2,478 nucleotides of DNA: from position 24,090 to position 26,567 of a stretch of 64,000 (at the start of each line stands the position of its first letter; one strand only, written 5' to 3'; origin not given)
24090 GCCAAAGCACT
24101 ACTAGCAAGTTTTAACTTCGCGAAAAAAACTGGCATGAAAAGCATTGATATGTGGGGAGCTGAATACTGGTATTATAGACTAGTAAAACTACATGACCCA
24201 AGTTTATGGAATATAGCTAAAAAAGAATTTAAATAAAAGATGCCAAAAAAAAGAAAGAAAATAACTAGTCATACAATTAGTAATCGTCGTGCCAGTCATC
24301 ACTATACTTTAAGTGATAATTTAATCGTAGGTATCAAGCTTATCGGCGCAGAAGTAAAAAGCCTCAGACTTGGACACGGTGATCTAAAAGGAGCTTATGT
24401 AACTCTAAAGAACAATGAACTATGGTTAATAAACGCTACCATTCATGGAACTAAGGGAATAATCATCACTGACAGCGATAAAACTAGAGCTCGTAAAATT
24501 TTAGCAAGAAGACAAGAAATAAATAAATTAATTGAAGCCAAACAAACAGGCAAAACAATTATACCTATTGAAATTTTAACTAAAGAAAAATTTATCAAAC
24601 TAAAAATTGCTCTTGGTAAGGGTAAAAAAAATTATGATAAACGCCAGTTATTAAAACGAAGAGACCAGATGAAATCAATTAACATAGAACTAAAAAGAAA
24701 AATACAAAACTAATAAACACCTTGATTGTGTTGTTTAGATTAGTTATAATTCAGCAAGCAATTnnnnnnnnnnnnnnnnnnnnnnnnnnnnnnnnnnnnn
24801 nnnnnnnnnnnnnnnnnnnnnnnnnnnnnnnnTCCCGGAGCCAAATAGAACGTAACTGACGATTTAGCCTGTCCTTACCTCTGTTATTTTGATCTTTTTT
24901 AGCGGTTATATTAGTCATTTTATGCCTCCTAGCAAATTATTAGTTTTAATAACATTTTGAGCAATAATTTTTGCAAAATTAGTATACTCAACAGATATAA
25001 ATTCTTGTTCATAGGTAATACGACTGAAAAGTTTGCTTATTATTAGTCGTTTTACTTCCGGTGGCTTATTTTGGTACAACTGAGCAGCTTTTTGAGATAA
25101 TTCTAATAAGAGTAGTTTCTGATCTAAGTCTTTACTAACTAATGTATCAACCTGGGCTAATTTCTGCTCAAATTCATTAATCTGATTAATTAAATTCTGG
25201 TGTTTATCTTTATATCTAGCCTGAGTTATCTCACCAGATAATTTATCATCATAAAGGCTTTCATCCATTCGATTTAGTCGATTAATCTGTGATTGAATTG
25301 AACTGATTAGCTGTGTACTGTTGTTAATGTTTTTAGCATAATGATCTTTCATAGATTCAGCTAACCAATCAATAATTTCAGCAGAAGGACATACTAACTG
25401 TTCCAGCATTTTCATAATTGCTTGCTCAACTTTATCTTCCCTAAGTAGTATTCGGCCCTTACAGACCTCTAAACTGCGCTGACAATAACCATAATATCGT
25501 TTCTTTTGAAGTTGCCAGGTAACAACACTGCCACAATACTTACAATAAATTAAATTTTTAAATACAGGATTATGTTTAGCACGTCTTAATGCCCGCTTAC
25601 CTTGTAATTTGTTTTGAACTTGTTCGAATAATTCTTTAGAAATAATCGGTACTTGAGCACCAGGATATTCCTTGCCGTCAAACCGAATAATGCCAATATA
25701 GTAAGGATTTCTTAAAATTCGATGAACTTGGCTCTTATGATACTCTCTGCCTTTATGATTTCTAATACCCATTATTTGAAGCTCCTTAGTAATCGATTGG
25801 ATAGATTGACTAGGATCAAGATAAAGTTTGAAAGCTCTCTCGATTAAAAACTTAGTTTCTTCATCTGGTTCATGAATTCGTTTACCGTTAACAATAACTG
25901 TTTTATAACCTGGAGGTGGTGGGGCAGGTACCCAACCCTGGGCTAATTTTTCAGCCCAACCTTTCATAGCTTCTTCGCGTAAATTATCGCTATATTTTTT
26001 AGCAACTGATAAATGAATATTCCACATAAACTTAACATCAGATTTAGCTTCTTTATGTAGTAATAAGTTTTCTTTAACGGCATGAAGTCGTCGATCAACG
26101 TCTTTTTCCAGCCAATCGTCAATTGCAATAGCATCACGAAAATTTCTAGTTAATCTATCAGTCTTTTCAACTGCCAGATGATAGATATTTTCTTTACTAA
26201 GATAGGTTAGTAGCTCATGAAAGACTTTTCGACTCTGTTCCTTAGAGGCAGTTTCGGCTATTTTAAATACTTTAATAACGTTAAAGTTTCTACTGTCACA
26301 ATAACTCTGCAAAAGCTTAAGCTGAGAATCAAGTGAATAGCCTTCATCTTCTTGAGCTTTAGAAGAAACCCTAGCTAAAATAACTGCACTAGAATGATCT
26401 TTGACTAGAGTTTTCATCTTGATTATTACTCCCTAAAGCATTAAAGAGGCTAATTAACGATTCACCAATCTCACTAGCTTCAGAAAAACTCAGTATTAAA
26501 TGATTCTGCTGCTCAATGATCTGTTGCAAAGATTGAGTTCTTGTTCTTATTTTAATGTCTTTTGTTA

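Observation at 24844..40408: A ~15.6 kb accessory island flanked by tRNA genes with integrase, relaxation protein, coupling ATPase, R-M and a candidate defence cassette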

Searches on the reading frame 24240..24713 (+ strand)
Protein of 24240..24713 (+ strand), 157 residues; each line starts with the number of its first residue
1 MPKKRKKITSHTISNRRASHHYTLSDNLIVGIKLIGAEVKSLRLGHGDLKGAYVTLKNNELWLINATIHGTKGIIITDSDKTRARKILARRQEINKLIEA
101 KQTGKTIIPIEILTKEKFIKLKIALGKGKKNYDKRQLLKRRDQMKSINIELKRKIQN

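Call 6: search_protein_families(library=pfam, proteins=[window:24240-24713:+], max_evalue=0.01)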
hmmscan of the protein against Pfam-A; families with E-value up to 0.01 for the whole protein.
window:24240-24713:+ (157 aa): 1 family
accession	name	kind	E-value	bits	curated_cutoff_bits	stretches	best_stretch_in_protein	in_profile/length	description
PF01668.23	SmpB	-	1.5e-39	135.6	27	1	13-152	2-142/143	SmpB protein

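Call 10: find_encoding_contigs(protein=window:24240-24713:+, flank=10000, max_places=10)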
Protein window:24240-24713:+ (157 aa): 13 contigs read that carry it; 5 places shown.
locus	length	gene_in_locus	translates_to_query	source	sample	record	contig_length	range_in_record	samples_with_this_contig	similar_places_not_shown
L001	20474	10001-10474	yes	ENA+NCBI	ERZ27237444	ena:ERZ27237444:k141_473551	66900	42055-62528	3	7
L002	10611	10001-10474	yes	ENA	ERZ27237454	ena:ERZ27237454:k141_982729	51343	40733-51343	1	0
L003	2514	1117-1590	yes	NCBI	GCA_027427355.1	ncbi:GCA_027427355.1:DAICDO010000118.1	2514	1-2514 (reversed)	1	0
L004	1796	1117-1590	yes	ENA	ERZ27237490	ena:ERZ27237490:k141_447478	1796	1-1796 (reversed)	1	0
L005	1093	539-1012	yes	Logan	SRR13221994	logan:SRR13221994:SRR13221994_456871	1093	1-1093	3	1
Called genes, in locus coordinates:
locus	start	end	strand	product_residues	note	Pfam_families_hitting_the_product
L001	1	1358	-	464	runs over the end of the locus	PF02874:ATP-synt_ab_N, PF00006:ATP-synt_ab, PF22919:ATP-synt_VA_C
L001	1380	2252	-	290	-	PF00231:ATP-synt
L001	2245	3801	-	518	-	PF00006:ATP-synt_ab, PF00306:ATP-synt_ab_C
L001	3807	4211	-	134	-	PF00213:OSCP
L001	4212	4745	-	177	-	PF00430:ATP-synt_B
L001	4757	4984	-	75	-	PF00137:ATP-synt_C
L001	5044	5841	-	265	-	PF00119:ATP-synt_A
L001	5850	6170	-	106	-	PF09527:ATPase_gene1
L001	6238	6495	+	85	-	PF00462:Glutaredoxin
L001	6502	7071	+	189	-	PF02572:CobA_CobO_BtuR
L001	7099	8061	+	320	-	-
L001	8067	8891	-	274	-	PF00535:Glycos_transf_2, PF10111:Glyco_tranf_2_2 (weak), PF13641:Glyco_tranf_2_3, PF13632:Glyco_trans_2_3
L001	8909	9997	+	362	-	-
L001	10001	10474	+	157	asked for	PF01668:SmpB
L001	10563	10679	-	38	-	-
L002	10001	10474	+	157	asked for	PF01668:SmpB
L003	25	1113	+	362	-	-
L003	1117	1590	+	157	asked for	PF01668:SmpB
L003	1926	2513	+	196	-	?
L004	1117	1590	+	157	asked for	PF01668:SmpB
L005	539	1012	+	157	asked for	PF01668:SmpB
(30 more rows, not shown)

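Call 14: search_protein_families(library=pfam, proteins=[L003:1926-2513:+], max_evalue=0.01)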
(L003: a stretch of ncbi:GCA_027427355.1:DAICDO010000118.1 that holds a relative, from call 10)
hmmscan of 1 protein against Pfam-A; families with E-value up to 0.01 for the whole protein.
L003:1926-2513:+ (196 aa): 7 families
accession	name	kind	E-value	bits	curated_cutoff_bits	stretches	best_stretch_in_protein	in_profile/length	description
PF13173.12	AAA_14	-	3.2e-24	85.8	27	1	19-137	2-128/129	AAA domain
PF00004.35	AAA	-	4.7e-07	30.8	21.2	1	24-84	3-69/131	ATPase family associated with various cellular activities (AAA)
PF01637.24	ATPase_2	-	3.7e-06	27.3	33.2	1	12-41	13-42/225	ATPase domain predominantly from Archaea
PF13401.12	AAA_22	-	1.7e-05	25.5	27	0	19-43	5-29/130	AAA domain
PF00910.28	RNA_helicase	-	0.00026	21.8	21.5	1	23-119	2-96/105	RNA helicase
PF25199.1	nSTAND_NTPase5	-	0.00044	20.5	34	1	13-104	35-130/145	Novel STAND NTPase 5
PF01443.25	Viral_helicase1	-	0.0025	18.1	21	1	30-104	9-90/228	Viral superfamily 1 RNA helicase core domain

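Call 34: find_homologous_proteins(query=L003:1926-2513:+, max_evalue=1e-10)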
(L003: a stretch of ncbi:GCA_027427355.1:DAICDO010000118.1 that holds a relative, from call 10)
Query L003:1926-2513:+ (196 aa): 122 proteins with E <= 1e-10 among 862 candidates; the best 120 are listed.
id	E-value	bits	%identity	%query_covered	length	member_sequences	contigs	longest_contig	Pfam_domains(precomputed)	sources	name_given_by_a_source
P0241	2.0e-81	290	65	100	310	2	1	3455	PF13173.13,PF13635.13,PF13401.13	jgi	jgi:hypothetical protein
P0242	2.0e-79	283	65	100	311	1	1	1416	PF13173.13,PF13635.13,PF00004.36,PF13401.13,PF01637.25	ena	-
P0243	1.3e-75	271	62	100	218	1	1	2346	PF13173.13,PF00004.36,PF13401.13,PF01637.25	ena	-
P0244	8.5e-75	268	62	100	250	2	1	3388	PF13173.13,PF13401.13,PF01637.25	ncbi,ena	-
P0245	4.3e-74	266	70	90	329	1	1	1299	PF13173.13,PF13635.13,PF13401.13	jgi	-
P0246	1.7e-71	258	58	100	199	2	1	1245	PF13173.13,PF13401.13,PF01637.25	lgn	-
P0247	6.0e-71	256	62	97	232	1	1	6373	PF13173.13,PF13401.13,PF01637.25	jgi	-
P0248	4.3e-70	253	56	100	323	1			PF13173.13,PF13635.13,PF00004.36,PF13401.13,PF05621.18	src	-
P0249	7.1e-70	252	58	100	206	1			PF13173.13,PF13401.13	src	-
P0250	4.6e-69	250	59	100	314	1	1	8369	PF13173.13,PF13635.13,PF13401.13,PF01637.25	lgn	-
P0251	8.1e-69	249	60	99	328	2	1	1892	PF13173.13,PF13635.13,PF13401.13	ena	-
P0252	1.2e-68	248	59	100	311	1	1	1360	PF13173.13,PF13635.13,PF00004.36,PF13401.13,PF01637.25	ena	-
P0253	3.6e-68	247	57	100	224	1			PF13173.13,PF00004.36,PF13401.13,PF01637.25,PF25199.2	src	-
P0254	7.9e-68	246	58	100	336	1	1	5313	PF13173.13,PF13635.13,PF00004.36,PF13401.13,PF01637.25,PF25199.2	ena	-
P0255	4.0e-66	240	56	100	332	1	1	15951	PF13173.13,PF13635.13,PF13401.13,PF01637.25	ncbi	ncbi:hypothetical protein A2W14_03845, partial [Candidatus Gottesmanbacteria bacterium RBG_16_37_8]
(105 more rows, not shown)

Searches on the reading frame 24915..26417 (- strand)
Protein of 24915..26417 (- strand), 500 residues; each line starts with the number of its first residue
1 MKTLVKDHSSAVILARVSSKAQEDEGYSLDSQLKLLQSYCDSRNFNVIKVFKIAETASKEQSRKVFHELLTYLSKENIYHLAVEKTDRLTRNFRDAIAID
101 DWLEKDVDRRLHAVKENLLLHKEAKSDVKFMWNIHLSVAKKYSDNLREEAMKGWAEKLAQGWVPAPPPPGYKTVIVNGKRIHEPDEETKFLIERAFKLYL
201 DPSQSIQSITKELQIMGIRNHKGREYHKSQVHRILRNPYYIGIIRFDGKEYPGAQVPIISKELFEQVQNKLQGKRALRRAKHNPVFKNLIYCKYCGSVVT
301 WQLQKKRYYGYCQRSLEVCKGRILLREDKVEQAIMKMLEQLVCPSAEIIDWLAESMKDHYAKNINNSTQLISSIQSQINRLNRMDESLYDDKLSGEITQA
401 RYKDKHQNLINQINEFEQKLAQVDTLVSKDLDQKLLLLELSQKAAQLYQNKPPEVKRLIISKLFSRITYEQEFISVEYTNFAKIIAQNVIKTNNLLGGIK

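Call 5: search_protein_families(library=pfam, proteins=[window:24915-26417:-], max_evalue=0.01)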
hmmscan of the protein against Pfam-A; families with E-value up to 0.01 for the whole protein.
window:24915-26417:- (500 aa): 3 families
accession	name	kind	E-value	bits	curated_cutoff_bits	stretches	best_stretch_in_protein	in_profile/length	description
PF00239.26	Resolvase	-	4.3e-19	69.5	23.3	1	11-161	1-143/145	Resolvase, N terminal domain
PF07508.19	Recombinase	-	3.3e-18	66.2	21.1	1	187-273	2-101/102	Recombinase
PF13408.12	Zn_ribbon_recom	-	6.2e-06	26.9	25.3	1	286-338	2-57/58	Recombinase zinc beta ribbon domain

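Call 23: find_related_loci(query=window:24915-26417:-, collection=viral_contigs, flank=10000)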
Query window:24915-26417:- (500 aa) in viral_contigs; peptide patterns used: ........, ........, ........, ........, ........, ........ (x = any residue, [..] = any of these).
5 stretches matched a pattern, but none encodes a relative of the query by tblastn (E <= 1e-3).

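Call 28: find_homologous_proteins(query=window:24915-26417:-, max_evalue=1e-10)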
Query window:24915-26417:- (500 aa): 1068 proteins with E <= 1e-10 among 8000 candidates; the best 120 are listed.
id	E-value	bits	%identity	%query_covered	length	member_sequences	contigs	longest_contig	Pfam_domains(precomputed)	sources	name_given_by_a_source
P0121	0.0e+0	1050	94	100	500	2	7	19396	PF07508.20,PF00239.27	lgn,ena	-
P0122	9.9e-228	775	69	98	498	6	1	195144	PF07508.20,PF00239.27,PF13408.13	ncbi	-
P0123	5.3e-227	773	69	98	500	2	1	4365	PF07508.20,PF00239.27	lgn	-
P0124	3.2e-226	770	68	98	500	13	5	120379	PF07508.20,PF00239.27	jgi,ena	-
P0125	1.4e-225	768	69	98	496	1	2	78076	PF07508.20,PF00239.27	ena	-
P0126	2.6e-223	760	67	98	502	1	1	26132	PF07508.20,PF00239.27,PF13408.13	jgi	-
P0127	3.0e-221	754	66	99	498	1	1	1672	PF07508.20,PF00239.27,PF13408.13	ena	-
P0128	1.0e-220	752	67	100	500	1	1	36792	PF07508.20,PF00239.27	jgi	jgi:site-specific DNA recombinase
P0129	3.3e-219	747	65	99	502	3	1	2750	PF07508.20,PF00239.27,PF13408.13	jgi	-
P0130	4.2e-219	747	66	98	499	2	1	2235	PF07508.20,PF00239.27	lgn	-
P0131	9.4e-219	745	66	98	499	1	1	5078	PF07508.20,PF00239.27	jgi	jgi:site-specific DNA recombinase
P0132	2.0e-217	741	66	98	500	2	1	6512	PF07508.20,PF00239.27,PF13408.13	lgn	-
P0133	3.1e-217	740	66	100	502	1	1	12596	PF07508.20,PF00239.27,PF13408.13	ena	-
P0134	2.7e-215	734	66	98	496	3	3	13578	PF07508.20,PF00239.27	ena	-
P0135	1.2e-213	729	65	99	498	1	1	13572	PF07508.20,PF00239.27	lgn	-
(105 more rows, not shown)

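Call 30: find_related_loci(query=A1, collection=genome_contigs, flank=10000)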
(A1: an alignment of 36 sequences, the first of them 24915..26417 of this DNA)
Query A1 (500 aa) in genome_contigs; peptide patterns used: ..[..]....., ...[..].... (x = any residue, [..] = any of these).
163 stretches matched a pattern; 130 encode a relative of the query (tblastn E <= 1e-3); the best 80 are kept; 80 distinct loci.
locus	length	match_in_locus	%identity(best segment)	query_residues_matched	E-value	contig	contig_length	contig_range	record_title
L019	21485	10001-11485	65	5-497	0e+0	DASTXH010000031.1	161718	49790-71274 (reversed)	MAG TPA_asm: Candidatus Saccharimonadales bacterium isolate SMAG_U2409 k141_1160699, whole genome shotgun sequence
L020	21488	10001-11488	64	5-500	0e+0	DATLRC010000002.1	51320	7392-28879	MAG TPA_asm: Candidatus Dormiibacterota bacterium isolate SMAG_U13894 k141_851049, whole genome shotgun sequence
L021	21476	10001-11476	63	7-498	0e+0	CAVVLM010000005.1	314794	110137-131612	MAG: uncultured Candidatus Saccharibacteria bacterium isolate MFD04780.bin.1.216 genome assembly, contig: contig_38197,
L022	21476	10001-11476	63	7-498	0e+0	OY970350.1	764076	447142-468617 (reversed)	MAG: uncultured bacterium isolate MFD09567.bin.c.1 genome assembly, chromosome: 1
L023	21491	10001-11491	62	2-498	0e+0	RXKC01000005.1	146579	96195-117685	MAG: Candidatus Saccharibacteria bacterium isolate AWTP1-31 sample_9_scaffold_18, whole genome shotgun sequence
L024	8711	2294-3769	63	5-496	0e+0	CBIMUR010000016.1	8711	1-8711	MAG TPA_asm: uncultured bacterium isolate SRR16817064_concoct_5 genome assembly, contig: ERZ27394172.3489, whole genome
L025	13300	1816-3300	62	4-498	0e+0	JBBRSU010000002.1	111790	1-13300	MAG: Candidatus Saccharimonadales bacterium isolate La2_metabat2.139 La2_metabat2.139_K_1025123L111790_cov_14.5289, whol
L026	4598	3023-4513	63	2-498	0e+0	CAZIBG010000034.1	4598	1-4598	MAG TPA_asm: uncultured Candidatus Saccharibacteria bacterium isolate SRP286056_co2_68 genome assembly, contig: NODE_330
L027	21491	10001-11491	63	2-498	0e+0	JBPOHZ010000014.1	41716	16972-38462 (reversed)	MAG: Candidatus Saccharimonadota bacterium isolate MAG_475 c_000000413966, whole genome shotgun sequence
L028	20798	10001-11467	63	10-498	0e+0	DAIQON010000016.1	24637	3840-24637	MAG TPA_asm: Candidatus Saccharibacteria bacterium isolate CTOTU10846 NODE_325_length_24637_cov_6.141608, whole genome s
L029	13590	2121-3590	63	9-498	0e+0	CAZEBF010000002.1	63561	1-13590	MAG TPA_asm: uncultured Candidatus Saccharibacteria bacterium isolate SRP286056_co1_136 genome assembly, contig: NODE_42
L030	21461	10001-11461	65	10-496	0e+0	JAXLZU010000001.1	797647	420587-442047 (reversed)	MAG: Candidatus Saccharibacteria bacterium isolate STL-PAT10 C2.14.fa-1, whole genome shotgun sequence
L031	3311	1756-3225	62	9-498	0e+0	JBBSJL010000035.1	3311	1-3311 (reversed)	MAG: Candidatus Saccharimonadales bacterium isolate LS4_metabat2.004 LS4_metabat2.004_K_1494210_L_3311_cov_15.0063, whol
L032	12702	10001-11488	61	3-498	0e+0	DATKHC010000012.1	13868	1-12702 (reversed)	MAG TPA_asm: Candidatus Saccharimonadales bacterium isolate SMAG_U14567 k141_67752, whole genome shotgun sequence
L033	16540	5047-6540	61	1-498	0e+0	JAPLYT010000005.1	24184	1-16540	MAG: Candidatus Saccharibacteria bacterium isolate LacPavin_0818_WC45_MAG_44_10 LacPavin_0818_WC45_scaffold_673739, whol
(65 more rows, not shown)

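Call 39: find_encoding_contigs(protein=P0121, flank=10000, max_places=6)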
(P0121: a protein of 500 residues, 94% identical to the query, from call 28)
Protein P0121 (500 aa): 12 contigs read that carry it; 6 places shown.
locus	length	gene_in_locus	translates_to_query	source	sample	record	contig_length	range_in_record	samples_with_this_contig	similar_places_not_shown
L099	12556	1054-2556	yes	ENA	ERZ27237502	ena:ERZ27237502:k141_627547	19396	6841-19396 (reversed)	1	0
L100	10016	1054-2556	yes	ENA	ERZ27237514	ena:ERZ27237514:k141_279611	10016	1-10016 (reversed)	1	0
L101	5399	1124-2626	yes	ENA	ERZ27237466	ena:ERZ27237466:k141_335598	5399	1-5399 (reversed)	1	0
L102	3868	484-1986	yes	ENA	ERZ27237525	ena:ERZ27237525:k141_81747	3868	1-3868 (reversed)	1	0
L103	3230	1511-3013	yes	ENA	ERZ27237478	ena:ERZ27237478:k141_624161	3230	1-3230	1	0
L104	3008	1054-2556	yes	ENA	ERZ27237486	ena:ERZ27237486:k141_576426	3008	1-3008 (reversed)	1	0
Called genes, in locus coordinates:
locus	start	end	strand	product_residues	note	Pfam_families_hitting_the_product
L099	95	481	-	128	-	-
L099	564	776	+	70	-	PF13560:HTH_31, PF12844:HTH_19, PF01381:HTH_3, PF13443:HTH_26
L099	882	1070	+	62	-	-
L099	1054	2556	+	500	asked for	PF00239:Resolvase, PF07508:Recombinase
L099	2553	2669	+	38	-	-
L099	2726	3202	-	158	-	PF01668:SmpB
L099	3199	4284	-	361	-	-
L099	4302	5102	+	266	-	PF00535:Glycos_transf_2, PF10111:Glyco_tranf_2_2 (weak), PF13641:Glyco_tranf_2_3, PF13632:Glyco_trans_2_3 (weak)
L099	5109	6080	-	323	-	-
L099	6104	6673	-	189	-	PF02572:CobA_CobO_BtuR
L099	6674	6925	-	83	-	PF00462:Glutaredoxin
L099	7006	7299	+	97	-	PF09527:ATPase_gene1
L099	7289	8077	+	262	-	PF00119:ATP-synt_A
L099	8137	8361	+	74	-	PF00137:ATP-synt_C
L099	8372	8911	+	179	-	PF00430:ATP-synt_B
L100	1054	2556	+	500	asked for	PF00239:Resolvase, PF07508:Recombinase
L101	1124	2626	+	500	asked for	PF00239:Resolvase, PF07508:Recombinase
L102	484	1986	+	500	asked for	PF00239:Resolvase, PF07508:Recombinase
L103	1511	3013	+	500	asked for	PF00239:Resolvase, PF07508:Recombinase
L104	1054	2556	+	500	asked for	PF00239:Resolvase, PF07508:Recombinase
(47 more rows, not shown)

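Call 54: search_protein_families(library=ncbifam, proteins=[window:24915-26417:-], max_evalue=0.001)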
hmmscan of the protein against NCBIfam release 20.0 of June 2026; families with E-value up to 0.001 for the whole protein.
window:24915-26417:- (500 aa): 6 families
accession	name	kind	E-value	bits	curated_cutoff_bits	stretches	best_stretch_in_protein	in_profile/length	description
NF041201.1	recomb_XisF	equivalog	2.9e-25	89.1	375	1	15-471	5-464/465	fdxN element excision recombinase XisF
NF047343.1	SCCmet_CcrB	equivalog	1.6e-23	83.2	900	1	12-429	10-457/542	cassette chromosome recombinase CcrB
NF047344.1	SCCmet_CcrA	equivalog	1.8e-15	57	700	1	27-415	16-386/442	cassette chromosome recombinase CcrA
NF033518.0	transpos_IS607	equivalog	7.9e-12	45.1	110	1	6-91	51-132/187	IS607 family transposase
NF047347.1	SCCmet_CcrC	equivalog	6.3e-09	34.9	900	1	12-248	6-242/558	cassette chromosome recombinase CcrC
NF041283.1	PrgP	equivalog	2.5e-05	23.7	400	1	34-114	173-249/297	ParA superfamily DNA segregation protein PrgP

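Call 80: search_dna_similar(query=window:24915-26417:-, collection=phages, mode=protein, max_rows=10)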
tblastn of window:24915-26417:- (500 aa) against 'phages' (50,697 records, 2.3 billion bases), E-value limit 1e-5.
Records with a match: 370; places in all: 372; records where one place covers at least 80% of the query: 12.
Best place of each record, by identity: <60% 370.
By first word of the organism name: Staphylococcus 92; Streptococcus 89; Bacteriophage 42; Bacillus 23; Paenibacillus 20; Mycobacterium 20; Enterococcus 14; Lactococcus 12; Clostridium 8; Geobacillus 5; and 24 more.
By host as written in the record: - 67; Staphylococcus aureus 34; Mycobacterium smegmatis mc2 155 16; Enterococcus faecalis 14; Paenibacillus larvae 10; Paenibacillus larvae ATCC 9545 9; Staphylococcus epidermidis 9; Clostridium tetani ATCC 19406 4; and 152 more.
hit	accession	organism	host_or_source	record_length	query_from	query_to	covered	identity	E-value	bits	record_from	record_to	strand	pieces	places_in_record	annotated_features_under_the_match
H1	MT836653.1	Bacteriophage sp.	human fecal samples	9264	9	475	93%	26.9%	1e-32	138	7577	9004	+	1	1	record has no annotation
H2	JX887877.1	Bacillus phage vB_BtS_BMBtp2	Bacillus thuringiensis subsp. ...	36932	11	420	82%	25.5%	5e-15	84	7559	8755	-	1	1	resolvase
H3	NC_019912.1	Bacillus phage vB_BtS_BMBtp2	Bacillus thuringiensis subsp. ...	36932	11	420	82%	25.5%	5e-15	84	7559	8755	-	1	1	integrase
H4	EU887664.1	Bacillus phage TP21-L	-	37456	11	420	82%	25.5%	5e-15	84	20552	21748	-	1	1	gp20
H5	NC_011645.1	Bacillus phage TP21-L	-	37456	11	420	82%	25.5%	5e-15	84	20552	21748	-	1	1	integrase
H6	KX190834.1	Bacillus phage BMBtpLA3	Bacillus thuringiensis BGSC 4AE1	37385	11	420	82%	25.5%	5e-15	84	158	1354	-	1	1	none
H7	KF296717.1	Bacillus phage proCM3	Bacillus thuringiensis strain YM-03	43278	11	420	82%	25.5%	6e-15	84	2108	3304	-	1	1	resolvase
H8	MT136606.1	Bacillus phage vB_BceS_KLEB30-3S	Bacillus cereus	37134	11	420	82%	25.3%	4e-14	81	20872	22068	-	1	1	integrase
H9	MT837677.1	Bacteriophage sp.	human fecal samples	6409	11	320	62%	31.3%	9e-39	156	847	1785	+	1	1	record has no annotation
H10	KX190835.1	Bacillus phage vB_BtS_BMBtp15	Bacillus thuringiensis BGSC 4AE1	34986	9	342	67%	28.1%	5e-14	81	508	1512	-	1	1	integrase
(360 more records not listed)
